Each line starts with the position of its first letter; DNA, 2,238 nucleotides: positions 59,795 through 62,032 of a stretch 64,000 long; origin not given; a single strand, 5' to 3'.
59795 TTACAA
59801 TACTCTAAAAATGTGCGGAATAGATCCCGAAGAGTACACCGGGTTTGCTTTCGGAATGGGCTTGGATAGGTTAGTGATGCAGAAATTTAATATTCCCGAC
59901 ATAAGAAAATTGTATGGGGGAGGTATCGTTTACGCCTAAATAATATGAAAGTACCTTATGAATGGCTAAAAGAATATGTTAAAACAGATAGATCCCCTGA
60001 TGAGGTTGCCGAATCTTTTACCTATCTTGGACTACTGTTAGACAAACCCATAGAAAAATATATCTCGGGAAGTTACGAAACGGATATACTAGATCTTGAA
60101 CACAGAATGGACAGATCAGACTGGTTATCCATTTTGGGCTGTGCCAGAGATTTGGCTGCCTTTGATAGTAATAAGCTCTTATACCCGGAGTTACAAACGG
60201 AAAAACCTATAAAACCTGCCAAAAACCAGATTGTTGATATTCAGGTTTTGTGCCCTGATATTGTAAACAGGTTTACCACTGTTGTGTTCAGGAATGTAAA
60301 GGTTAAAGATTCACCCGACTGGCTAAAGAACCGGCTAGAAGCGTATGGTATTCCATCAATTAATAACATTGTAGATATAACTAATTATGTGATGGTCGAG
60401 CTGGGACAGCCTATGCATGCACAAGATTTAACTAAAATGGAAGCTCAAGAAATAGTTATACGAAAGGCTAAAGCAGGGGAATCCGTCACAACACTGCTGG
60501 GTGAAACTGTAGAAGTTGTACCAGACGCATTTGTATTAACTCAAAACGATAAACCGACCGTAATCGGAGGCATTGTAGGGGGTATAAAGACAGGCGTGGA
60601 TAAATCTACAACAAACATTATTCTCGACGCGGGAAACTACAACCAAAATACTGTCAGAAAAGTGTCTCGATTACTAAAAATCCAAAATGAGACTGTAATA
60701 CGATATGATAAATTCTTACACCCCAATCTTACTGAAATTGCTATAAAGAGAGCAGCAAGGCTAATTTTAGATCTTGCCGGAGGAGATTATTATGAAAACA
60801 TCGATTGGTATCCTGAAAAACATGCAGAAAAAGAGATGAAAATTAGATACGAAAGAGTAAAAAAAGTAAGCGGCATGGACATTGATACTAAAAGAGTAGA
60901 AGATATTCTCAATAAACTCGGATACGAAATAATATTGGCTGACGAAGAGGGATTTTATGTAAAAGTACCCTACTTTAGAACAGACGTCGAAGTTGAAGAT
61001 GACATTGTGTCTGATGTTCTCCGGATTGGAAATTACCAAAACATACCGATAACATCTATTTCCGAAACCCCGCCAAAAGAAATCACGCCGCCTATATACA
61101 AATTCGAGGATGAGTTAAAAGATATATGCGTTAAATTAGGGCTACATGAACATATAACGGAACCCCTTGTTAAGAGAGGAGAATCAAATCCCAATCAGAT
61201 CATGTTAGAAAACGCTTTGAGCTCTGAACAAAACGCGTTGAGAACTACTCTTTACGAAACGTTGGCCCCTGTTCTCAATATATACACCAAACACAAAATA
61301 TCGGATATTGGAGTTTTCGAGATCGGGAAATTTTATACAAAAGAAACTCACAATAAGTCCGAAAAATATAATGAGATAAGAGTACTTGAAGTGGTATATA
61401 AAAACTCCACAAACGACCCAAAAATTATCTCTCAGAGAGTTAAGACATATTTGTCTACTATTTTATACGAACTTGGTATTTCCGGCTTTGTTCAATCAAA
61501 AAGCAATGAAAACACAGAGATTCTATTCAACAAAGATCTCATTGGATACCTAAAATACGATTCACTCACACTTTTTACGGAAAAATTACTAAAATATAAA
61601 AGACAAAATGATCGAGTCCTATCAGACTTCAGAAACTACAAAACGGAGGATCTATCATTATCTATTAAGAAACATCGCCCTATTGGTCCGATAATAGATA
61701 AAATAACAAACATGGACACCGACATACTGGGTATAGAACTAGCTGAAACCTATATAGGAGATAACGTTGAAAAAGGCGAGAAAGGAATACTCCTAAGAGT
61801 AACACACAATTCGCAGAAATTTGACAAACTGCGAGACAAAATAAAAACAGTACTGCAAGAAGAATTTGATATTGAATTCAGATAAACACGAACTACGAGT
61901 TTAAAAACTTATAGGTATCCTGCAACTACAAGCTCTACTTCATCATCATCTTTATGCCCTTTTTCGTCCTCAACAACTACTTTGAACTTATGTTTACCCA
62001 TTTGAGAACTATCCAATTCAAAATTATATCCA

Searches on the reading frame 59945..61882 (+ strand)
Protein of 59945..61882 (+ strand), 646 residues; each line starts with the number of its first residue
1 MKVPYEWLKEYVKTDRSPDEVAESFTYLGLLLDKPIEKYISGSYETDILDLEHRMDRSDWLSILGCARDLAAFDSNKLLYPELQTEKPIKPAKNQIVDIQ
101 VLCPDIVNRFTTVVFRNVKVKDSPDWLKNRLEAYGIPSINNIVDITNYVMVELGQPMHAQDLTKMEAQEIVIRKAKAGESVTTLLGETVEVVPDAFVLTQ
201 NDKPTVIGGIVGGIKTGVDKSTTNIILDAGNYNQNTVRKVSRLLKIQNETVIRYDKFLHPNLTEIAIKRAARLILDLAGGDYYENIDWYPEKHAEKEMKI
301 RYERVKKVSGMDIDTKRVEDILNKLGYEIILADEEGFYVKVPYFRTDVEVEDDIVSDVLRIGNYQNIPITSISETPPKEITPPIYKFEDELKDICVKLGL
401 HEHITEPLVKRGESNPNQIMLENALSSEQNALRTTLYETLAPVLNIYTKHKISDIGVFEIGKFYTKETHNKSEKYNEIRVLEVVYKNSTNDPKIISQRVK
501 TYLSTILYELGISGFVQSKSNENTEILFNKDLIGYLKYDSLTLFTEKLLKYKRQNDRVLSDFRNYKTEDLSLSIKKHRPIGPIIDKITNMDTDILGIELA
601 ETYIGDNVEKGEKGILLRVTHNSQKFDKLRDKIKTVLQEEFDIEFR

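Call 61: find_encoding_contigs(protein=window:59945-61882:+, flank=10000, max_places=2)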
Protein window:59945-61882:+ (646 aa): 1 contig read that carries it; 1 place shown.
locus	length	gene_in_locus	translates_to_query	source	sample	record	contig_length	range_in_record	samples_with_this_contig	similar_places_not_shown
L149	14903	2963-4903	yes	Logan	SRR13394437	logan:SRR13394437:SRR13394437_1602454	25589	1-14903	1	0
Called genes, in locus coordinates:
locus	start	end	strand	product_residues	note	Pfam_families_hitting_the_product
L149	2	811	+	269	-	?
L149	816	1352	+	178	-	PF05198:IF3_N, PF00707:IF3_C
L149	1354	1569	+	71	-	PF01632:Ribosomal_L35p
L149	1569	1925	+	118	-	PF00453:Ribosomal_L20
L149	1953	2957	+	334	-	PF02912:Phe_tRNA-synt_N, PF01409:tRNA-synt_2d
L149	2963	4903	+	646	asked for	PF03483:B3_4, PF03484:B5, PF17759:tRNA_synthFbeta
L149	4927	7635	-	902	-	PF00912:Transgly, PF00905:Transpeptidase, PF17957:Big_7 (faint)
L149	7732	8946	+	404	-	PF00579:tRNA-synt_1b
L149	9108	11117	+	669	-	PF17191:RecG_wedge, PF01336:tRNA_anti-codon, PF00176:SNF2-rel_dom, PF00270:DEAD, PF04851:ResIII, PF00271:Helicase_C, PF22590:Cas3-like_C_2, PF19833:RecG_dom3_C (weak)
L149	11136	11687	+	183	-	PF03602:Cons_hypoth95, PF05175:MTS, PF06325:PrmA (weak), PF13847:Methyltransf_31 (weak), PF01564:Spermine_synth (faint)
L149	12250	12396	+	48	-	PF01783:Ribosomal_L32p (weak)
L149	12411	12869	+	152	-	PF01029:NusB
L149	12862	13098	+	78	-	-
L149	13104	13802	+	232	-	PF22935:RM44_endonuclase (weak), PF14622:Ribonucleas_3_3, PF00636:Ribonuclease_3, PF00035:dsrm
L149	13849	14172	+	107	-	PF00886:Ribosomal_S16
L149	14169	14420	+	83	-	PF07650:KH_2 (weak), PF13083:KH_KhpA-B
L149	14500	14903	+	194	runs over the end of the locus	PF01746:tRNA_m1G_MT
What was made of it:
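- The same organism encodes RNase III (L149 13104-13802, call 61).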
